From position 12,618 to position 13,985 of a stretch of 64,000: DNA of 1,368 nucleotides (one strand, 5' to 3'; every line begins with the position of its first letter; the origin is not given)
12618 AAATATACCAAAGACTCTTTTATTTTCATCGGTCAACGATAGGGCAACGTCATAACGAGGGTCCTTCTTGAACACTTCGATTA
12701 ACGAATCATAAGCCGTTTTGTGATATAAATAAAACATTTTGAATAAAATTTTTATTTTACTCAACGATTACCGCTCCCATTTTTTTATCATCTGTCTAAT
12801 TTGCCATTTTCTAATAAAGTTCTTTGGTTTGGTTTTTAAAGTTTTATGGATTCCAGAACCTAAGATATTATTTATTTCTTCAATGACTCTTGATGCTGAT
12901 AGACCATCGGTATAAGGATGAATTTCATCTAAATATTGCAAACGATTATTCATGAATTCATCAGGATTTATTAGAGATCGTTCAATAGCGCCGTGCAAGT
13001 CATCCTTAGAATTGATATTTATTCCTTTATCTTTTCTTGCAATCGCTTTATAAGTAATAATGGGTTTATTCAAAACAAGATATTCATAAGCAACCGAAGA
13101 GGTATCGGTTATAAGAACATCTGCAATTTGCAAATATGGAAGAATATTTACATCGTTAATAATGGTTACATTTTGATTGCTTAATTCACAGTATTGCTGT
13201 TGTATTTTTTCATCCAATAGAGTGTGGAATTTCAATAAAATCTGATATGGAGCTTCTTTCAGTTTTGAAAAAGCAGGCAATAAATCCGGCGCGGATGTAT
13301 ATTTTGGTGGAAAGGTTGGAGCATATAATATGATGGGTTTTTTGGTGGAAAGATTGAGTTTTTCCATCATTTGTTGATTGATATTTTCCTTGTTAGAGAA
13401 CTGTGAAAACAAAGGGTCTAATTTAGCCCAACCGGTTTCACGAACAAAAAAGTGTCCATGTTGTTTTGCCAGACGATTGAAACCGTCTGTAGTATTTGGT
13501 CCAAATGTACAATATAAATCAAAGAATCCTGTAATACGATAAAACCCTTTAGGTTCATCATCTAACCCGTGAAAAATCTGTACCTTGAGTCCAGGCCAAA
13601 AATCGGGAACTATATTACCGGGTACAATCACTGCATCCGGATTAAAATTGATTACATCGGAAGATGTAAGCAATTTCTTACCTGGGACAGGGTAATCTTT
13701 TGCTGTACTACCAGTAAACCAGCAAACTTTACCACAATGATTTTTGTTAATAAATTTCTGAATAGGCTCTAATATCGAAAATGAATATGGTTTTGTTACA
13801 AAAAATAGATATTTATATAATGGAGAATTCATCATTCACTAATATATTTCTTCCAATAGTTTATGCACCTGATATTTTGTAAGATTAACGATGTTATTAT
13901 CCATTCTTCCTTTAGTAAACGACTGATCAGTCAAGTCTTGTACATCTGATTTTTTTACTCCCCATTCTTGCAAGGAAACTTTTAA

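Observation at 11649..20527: Phosphonate island: cytidylyltransferase-PepM fusion, Ppd and Fe-ADH wired to two TagF-like transferases, a tandem LicD-like transferase and an ABC exporter. Candidate hydroxyethylphosphonate surface polymer ('phosphono-teichoic' hypothesis).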

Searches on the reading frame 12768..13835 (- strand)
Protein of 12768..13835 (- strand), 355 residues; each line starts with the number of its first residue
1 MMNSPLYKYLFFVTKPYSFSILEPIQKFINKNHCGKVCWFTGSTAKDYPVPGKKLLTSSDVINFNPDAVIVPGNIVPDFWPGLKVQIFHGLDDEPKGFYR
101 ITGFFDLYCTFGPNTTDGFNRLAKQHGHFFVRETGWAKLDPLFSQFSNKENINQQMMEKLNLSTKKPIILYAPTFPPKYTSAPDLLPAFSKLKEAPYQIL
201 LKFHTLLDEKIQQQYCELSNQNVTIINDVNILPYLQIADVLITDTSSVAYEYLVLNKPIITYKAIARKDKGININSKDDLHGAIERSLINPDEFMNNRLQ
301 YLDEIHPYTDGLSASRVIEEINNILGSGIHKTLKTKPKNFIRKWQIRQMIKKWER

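Call 4: search_protein_families(library=pfam, proteins=[window:12768-13835:-], max_evalue=0.01)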
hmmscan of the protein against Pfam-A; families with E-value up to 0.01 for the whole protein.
window:12768-13835:- (355 aa): 2 families
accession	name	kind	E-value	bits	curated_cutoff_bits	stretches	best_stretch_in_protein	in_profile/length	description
PF04464.20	Glyphos_transf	-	8.5e-24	84.6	22.1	1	132-321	161-365/367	CDP-Glycerol:Poly(glycerophosphate) glycerophosphotransferase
PF02350.25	Epimerase_2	-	1.1e-05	24.9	30.6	1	131-321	147-346/347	UDP-N-acetylglucosamine 2-epimerase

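Call 5: search_protein_families(library=ncbifam, proteins=[window:12768-13835:-], max_evalue=0.01)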
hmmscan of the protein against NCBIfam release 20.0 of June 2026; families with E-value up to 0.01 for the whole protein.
window:12768-13835:- (355 aa): 6 families
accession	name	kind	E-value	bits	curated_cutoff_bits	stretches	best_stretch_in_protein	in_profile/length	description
NF041712.1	techglyph_taseTarF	equivalog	2.8e-11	43.1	550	1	115-285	163-339/388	teichoic acid glycerol-phosphate transferase TarF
NF041713.1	Tar_polymTarL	equivalog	4.9e-10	38.7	1000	1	131-263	354-491/562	teichoic acid ribitol-phosphate polymerase TarL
NF046086.1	BFO_1060_trans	domain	2.2e-08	33.6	200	1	198-325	222-364/365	BFO_1060 family glycosyltransferase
TIGR00236.1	wecB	equivalog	5.1e-06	25.9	210.15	1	184-323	217-364/366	non-hydrolyzing UDP-N-acetylglucosamine 2-epimerase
NF041711.1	TagprimaseTarB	equivalog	7.1e-05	22.2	500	1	144-321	187-356/362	teichoic acid glycerol-phosphate primase TarB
TIGR04396.2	surf_polysacc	subfamily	0.00013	21.3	125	1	220-342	246-381/427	surface carbohydrate biosynthesis protein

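Call 22: search_solved_structures(query=window:12768-13835:-, max_evalue=0.01, show_alignments=2)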
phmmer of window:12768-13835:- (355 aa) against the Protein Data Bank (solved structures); distinct sequences matched with E-value up to 0.01: 5.
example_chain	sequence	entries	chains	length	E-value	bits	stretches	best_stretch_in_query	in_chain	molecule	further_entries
8qoy_A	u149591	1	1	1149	5.8e-12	48.7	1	131-262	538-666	TagF-like capsule polymerase Cps3D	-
3l7i_A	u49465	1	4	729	8.5e-09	38.2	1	116-334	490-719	Teichoic acid biosynthesis protein F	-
3l7j_A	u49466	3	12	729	8.5e-09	38.2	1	116-334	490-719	Teichoic acid biosynthesis protein F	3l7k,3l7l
3l7m_A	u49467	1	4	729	2e-07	33.7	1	116-334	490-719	Teichoic acid biosynthesis protein F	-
8va1_A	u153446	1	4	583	1.1e-06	31.3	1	133-264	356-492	Teichoic acid ribitol-phosphate polymerase TarL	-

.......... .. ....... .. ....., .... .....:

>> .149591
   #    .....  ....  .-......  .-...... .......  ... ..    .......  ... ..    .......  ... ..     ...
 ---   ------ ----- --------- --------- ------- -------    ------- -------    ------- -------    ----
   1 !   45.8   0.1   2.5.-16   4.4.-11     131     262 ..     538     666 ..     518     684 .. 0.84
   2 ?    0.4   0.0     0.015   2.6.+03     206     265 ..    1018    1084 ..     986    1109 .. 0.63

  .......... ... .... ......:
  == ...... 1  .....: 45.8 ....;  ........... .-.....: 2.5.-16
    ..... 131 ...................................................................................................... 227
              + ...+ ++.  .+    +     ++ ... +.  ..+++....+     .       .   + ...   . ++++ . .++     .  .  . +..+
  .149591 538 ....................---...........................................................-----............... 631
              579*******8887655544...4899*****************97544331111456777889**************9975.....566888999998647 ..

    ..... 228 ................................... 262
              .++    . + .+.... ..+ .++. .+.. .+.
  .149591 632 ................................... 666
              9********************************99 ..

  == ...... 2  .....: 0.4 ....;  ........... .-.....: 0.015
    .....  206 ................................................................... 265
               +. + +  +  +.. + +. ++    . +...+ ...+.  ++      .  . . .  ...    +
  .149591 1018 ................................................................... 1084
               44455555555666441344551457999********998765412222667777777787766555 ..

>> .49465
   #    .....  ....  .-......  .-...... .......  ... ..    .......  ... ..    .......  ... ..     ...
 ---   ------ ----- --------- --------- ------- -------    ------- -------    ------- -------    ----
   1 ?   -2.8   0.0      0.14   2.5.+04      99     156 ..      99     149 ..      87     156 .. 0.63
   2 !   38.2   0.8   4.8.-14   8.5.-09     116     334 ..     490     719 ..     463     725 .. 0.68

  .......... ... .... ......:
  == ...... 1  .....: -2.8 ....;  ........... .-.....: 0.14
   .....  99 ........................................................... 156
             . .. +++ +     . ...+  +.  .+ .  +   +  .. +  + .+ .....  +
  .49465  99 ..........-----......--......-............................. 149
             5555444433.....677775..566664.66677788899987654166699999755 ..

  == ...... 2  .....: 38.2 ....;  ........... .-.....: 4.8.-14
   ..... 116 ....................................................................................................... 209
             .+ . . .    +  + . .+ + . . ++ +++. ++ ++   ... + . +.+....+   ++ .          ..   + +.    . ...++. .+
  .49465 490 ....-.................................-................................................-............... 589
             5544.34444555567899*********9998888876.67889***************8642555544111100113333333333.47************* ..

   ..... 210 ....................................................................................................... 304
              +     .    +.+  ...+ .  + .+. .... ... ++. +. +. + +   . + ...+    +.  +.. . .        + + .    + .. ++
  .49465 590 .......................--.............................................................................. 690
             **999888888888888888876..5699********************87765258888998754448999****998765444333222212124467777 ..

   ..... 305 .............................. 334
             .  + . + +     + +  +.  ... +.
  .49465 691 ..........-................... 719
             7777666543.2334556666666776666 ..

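Call 31: find_homologous_proteins(query=window:12768-13835:-, max_evalue=0.00001)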
Query window:12768-13835:- (355 aa): 1815 proteins with E <= 0.00001 among 4119 candidates; the best 120 are listed.
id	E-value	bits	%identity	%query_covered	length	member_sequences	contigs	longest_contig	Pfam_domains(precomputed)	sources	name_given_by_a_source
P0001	3.7e-243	824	100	100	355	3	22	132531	PF04464.21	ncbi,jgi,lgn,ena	-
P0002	5.8e-184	629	77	100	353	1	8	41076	PF02350.26,PF04464.21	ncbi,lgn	-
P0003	1.9e-177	608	74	100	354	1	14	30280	PF02350.26,PF04464.21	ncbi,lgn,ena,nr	ncbi:MAG: CDP-glycerol glycerophosphotransferase family protein [Candidatus Marinimicrobia bacterium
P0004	1.5e-176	605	73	100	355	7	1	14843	PF02350.26,PF04464.21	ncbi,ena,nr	ncbi:MAG: CDP-glycerol glycerophosphotransferase family protein [Candidatus Marinimicrobia bacterium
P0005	1.7e-174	598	73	100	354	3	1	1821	PF02350.26,PF04464.21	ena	-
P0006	7.1e-133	461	58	97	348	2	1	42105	PF02350.26,PF04464.21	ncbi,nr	ncbi:MAG: CDP-glycerol glycerophosphotransferase family protein [Candidatus Marinimicrobia bacterium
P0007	8.2e-132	458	57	99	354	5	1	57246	PF02350.26,PF04464.21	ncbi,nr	ncbi:MAG: CDP-glycerol glycerophosphotransferase family protein [Candidatus Marinimicrobia bacterium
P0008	1.2e-130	454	56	99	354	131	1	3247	PF02350.26,PF04464.21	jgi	jgi:CDP-glycerol glycerophosphotransferase (TagB/SpsB family)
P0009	1.3e-130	454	57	99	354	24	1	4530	PF02350.26,PF04464.21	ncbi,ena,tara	tara:strand:+ start:549 stop:1613 length:1065 start_codon:yes stop_codon:yes gene_type:complete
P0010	1.7e-130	453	59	99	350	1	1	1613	PF04464.21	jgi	jgi:CDP-glycerol glycerophosphotransferase (TagB/SpsB family)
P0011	2.2e-130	453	55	99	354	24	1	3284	PF02350.26,PF04464.21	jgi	jgi:CDP-glycerol glycerophosphotransferase (TagB/SpsB family)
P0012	2.9e-130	453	57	97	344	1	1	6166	PF02350.26,PF04464.21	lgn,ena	-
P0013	3.2e-130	453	56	99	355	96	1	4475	PF02350.26,PF04464.21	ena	-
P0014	5.4e-130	452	54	100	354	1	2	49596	PF02350.26,PF04464.21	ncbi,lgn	-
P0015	8.8e-130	451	57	97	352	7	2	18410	PF02350.26,PF04464.21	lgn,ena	-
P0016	1.3e-129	451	57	99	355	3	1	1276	PF02350.26,PF04464.21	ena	-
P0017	2.6e-129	450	55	99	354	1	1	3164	PF02350.26,PF04464.21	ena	-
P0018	4.0e-129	449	55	99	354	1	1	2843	PF02350.26,PF04464.21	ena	-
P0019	5.3e-129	449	57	99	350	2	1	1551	PF04464.21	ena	-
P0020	5.4e-129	449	56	99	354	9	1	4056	PF02350.26,PF04464.21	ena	-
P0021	6.0e-129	448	55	99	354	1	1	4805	PF02350.26,PF04464.21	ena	-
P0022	6.8e-129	448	56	99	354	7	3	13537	PF02350.26,PF04464.21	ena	-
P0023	6.8e-129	448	55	99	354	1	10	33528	PF02350.26,PF04464.21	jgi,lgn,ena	jgi:CDP-glycerol glycerophosphotransferase (TagB/SpsB family)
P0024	7.5e-129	448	56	99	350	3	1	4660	PF04464.21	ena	-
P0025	7.9e-129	448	57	98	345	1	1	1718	PF02350.26,PF04464.21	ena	-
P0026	1.5e-128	447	58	97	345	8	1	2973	PF02350.26,PF04464.21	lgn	-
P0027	1.8e-128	447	58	99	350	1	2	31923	PF02350.26,PF04464.21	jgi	-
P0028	2.4e-128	446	55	99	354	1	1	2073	PF02350.26,PF04464.21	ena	-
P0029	3.2e-128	446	57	98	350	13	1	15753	PF04464.21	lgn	-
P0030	3.5e-128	446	57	99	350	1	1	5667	PF02350.26,PF04464.21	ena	-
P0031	3.6e-128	446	55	99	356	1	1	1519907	PF02350.26,PF04464.21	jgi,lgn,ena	-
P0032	5.6e-128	445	54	99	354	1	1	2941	PF02350.26,PF04464.21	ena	-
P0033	5.9e-128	445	55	99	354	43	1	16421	PF02350.26,PF04464.21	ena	-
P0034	6.0e-128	445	55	99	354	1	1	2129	PF02350.26,PF04464.21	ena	-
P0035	6.1e-128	445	58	99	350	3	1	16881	PF04464.21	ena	-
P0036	7.8e-128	445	55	99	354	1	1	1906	PF02350.26,PF04464.21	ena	-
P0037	8.6e-128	445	57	97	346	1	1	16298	PF04464.21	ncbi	ncbi:MAG: CDP-glycerol glycerophosphotransferase family protein [Candidatus Neomarinimicrobiota bact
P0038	1.2e-127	444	55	99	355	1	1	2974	PF02350.26,PF04464.21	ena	-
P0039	1.3e-127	444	55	99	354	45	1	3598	PF02350.26,PF04464.21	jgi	-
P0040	1.4e-127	444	56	99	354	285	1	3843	PF02350.26,PF04464.21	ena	-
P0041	1.6e-127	444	56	97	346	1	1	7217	PF02350.26,PF04464.21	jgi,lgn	-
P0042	1.9e-127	443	55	99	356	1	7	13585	PF02350.26,PF04464.21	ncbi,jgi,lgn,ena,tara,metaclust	tara:strand:+ start:4335 stop:5405 length:1071 start_codon:yes stop_codon:yes gene_type:complete|met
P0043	2.4e-127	443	56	99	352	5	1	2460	PF02350.26,PF04464.21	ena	-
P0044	2.5e-127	443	58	99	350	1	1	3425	PF02350.26,PF04464.21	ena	-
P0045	2.6e-127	443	58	97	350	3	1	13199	PF04464.21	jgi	jgi:CDP-glycerol glycerophosphotransferase (TagB/SpsB family)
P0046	3.4e-127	443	57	99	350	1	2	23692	PF02350.26,PF04464.21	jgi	-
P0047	3.5e-127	443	56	99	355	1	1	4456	PF02350.26,PF04464.21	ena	-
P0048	3.7e-127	442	58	99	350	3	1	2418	PF04464.21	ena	-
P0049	4.0e-127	442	55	99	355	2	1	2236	PF02350.26,PF04464.21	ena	-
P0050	4.7e-127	442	58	98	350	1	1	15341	PF02350.26,PF04464.21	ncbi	-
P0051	4.9e-127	442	57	99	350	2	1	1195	PF04464.21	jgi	jgi:CDP-glycerol glycerophosphotransferase (TagB/SpsB family)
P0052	5.5e-127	442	57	99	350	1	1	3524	PF02350.26,PF04464.21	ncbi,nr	ncbi:CDP-glycerol glycerophosphotransferase family protein [bacterium]|nr:CDP-glycerol glycerophosph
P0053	6.4e-127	442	55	99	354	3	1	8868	PF02350.26,PF04464.21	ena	-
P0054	6.5e-127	442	56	99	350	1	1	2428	PF04464.21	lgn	-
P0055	6.6e-127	442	57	99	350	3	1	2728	PF04464.21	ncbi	-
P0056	9.0e-127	441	55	99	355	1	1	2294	PF02350.26,PF04464.21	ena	-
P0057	9.3e-127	441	57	97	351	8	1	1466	PF02350.26,PF04464.21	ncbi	-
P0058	1.0e-126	441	55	98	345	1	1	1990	PF02350.26,PF04464.21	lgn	-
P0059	1.1e-126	441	54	99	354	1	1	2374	PF02350.26,PF04464.21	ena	-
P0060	1.3e-126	441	55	99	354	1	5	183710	PF02350.26,PF04464.21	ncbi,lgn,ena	-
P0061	2.0e-126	440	57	99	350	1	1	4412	PF04464.21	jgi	-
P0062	2.2e-126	440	54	99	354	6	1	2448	PF02350.26,PF04464.21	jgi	-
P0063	4.1e-126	439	55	99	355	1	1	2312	PF02350.26,PF04464.21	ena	-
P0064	4.3e-126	439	55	97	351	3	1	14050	PF02350.26,PF04464.21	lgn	-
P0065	5.0e-126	439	55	99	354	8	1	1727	PF02350.26,PF04464.21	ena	-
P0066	5.2e-126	439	55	99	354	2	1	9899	PF02350.26,PF04464.21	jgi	-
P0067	5.3e-126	439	56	99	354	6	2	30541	PF02350.26,PF04464.21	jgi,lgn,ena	-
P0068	5.4e-126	439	54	99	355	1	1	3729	PF02350.26,PF04464.21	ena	-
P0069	6.1e-126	438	55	98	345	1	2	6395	PF02350.26,PF04464.21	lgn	-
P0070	6.3e-126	438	55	99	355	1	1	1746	PF02350.26,PF04464.21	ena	-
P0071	8.4e-126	438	54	99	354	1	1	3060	PF02350.26,PF04464.21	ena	-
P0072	9.5e-126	438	54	99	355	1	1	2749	PF02350.26,PF04464.21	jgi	-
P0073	9.6e-126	438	54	99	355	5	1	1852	PF02350.26,PF04464.21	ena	-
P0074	9.7e-126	438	56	99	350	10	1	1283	PF02350.26,PF04464.21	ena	-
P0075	1.0e-125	438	54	99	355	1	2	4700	PF02350.26,PF04464.21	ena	-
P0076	1.0e-125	438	54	99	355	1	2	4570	PF02350.26,PF04464.21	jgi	jgi:CDP-glycerol glycerophosphotransferase (TagB/SpsB family)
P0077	1.2e-125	438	54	98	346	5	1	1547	PF02350.26,PF04464.21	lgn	-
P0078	1.2e-125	437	56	99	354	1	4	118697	PF04464.21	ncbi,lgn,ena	-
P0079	1.3e-125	437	54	99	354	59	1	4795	PF02350.26,PF04464.21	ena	-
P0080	1.4e-125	437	54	99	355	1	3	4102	PF02350.26,PF04464.21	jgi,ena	jgi:CDP-glycerol glycerophosphotransferase (TagB/SpsB family)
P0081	1.7e-125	437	54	99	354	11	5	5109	PF02350.26,PF04464.21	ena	-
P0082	1.7e-125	437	54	99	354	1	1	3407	PF02350.26,PF04464.21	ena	-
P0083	1.7e-125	437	56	98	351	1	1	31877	PF02350.26,PF04464.21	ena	-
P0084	1.8e-125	437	56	97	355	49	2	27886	PF02350.26,PF04464.21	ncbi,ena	-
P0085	2.0e-125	437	55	99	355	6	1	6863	PF02350.26,PF04464.21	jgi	jgi:CDP-glycerol glycerophosphotransferase (TagB/SpsB family)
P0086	2.1e-125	437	58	98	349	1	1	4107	PF04464.21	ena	-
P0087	2.2e-125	437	55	99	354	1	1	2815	PF02350.26,PF04464.21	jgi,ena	jgi:CDP-glycerol glycerophosphotransferase (TagB/SpsB family)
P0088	2.4e-125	437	54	99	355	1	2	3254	PF02350.26,PF04464.21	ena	-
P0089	2.5e-125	436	58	98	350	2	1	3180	PF04464.21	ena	-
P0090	2.7e-125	436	54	98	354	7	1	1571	PF02350.26,PF04464.21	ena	-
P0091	3.2e-125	436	54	99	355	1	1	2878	PF02350.26,PF04464.21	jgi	-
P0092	3.3e-125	436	56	99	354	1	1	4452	PF02350.26,PF04464.21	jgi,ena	-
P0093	3.4e-125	436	54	98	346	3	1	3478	PF02350.26,PF04464.21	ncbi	-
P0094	4.0e-125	436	54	99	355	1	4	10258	PF02350.26,PF04464.21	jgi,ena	jgi:CDP-glycerol glycerophosphotransferase (TagB/SpsB family)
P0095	4.4e-125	436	55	99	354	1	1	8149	PF02350.26,PF04464.21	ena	-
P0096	4.6e-125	436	54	99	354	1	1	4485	PF02350.26,PF04464.21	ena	-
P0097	4.8e-125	436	57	97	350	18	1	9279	PF04464.21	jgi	jgi:CDP-glycerol glycerophosphotransferase (TagB/SpsB family)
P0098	4.9e-125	436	57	99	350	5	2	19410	PF04464.21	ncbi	-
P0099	5.1e-125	435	55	99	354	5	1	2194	PF02350.26,PF04464.21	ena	-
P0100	5.3e-125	435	54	99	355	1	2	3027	PF02350.26,PF04464.21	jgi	-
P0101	5.5e-125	435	55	99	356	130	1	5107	PF02350.26,PF04464.21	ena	-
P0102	6.9e-125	435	56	99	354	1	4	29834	PF02350.26,PF04464.21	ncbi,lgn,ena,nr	ncbi:MAG: CDP-glycerol--glycerophosphate glycerophosphotransferase [Candidatus Marinimicrobia bacter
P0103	7.9e-125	435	55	99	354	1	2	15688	PF04464.21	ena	-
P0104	8.3e-125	435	54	99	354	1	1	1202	PF02350.26,PF04464.21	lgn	-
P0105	9.0e-125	435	55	99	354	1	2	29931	PF02350.26,PF04464.21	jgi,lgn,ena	-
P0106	1.4e-124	434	56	97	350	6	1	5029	PF04464.21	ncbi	-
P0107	1.8e-124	434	56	99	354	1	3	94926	PF02350.26,PF04464.21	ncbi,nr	ncbi:CDP-glycerol glycerophosphotransferase family protein [bacterium]|nr:CDP-glycerol glycerophosph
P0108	1.9e-124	434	54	98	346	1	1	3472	PF02350.26,PF04464.21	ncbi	-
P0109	2.4e-124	433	56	99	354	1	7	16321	PF02350.26,PF04464.21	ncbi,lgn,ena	-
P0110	2.5e-124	433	55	99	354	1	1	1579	PF02350.26,PF04464.21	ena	-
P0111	2.7e-124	433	56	99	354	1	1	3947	PF04464.21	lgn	-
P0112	2.8e-124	433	56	99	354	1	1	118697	PF04464.21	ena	-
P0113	3.0e-124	433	56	99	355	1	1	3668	PF02350.26,PF04464.21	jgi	-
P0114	3.2e-124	433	54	99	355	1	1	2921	PF02350.26,PF04464.21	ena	-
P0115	3.2e-124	433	54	99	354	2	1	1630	PF04464.21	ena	-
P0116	6.1e-124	432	56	99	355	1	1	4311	PF02350.26,PF04464.21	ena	-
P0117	6.2e-124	432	57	99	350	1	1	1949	PF04464.21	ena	-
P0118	6.4e-124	432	54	97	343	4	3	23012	PF02350.26,PF04464.21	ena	-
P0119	6.4e-124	432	56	99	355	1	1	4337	PF02350.26,PF04464.21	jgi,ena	-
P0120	6.7e-124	432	56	99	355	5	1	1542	PF02350.26,PF04464.21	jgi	-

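Call 52: predict_structure(alignment_id=A1)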
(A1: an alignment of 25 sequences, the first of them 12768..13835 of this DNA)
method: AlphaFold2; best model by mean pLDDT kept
length: 355 residues; sequences in the alignment: 25
mean_pLDDT: 87.4   pTM: 0.87
mean pLDDT of the five models: 87.4, 83.2, 82.4, 80.3, 78.6
residues with pLDDT >= 90: 203; 70-90: 124; 50-70: 17; < 50: 11
segments of 3 or more residues with pLDDT < 50: 93-101
pLDDT, mean of each block of 10 residues (from residue 1): 75 91 95 95 89 94 97 85 89 44 81 87 89 92 69 88 94 85 93 92 90 93 90 93 82 91 75 93 97 92 81 95 95 85 85 84
secondary structure, 60 per line:
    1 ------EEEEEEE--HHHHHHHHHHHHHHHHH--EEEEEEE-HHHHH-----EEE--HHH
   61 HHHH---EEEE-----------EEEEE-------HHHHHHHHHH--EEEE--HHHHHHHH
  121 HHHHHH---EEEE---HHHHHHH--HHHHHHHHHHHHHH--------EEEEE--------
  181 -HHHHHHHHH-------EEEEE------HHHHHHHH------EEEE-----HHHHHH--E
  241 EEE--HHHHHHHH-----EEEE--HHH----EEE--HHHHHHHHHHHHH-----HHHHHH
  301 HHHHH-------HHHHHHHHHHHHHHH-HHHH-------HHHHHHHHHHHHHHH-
elements in order: E7-13 H16-32 E35-41 H43-47 E53-55 H58-64 E68-71 E83-87 H95-104 E107-110 H113-126 E130-133 H137-143 H146-159 E168-172 H182-190 E198-202 H209-216 E223-226 H232-237 E240-243 H246-253 E259-262 E272-274 H277-289 H295-305 H313-327 H329-332 H340-354
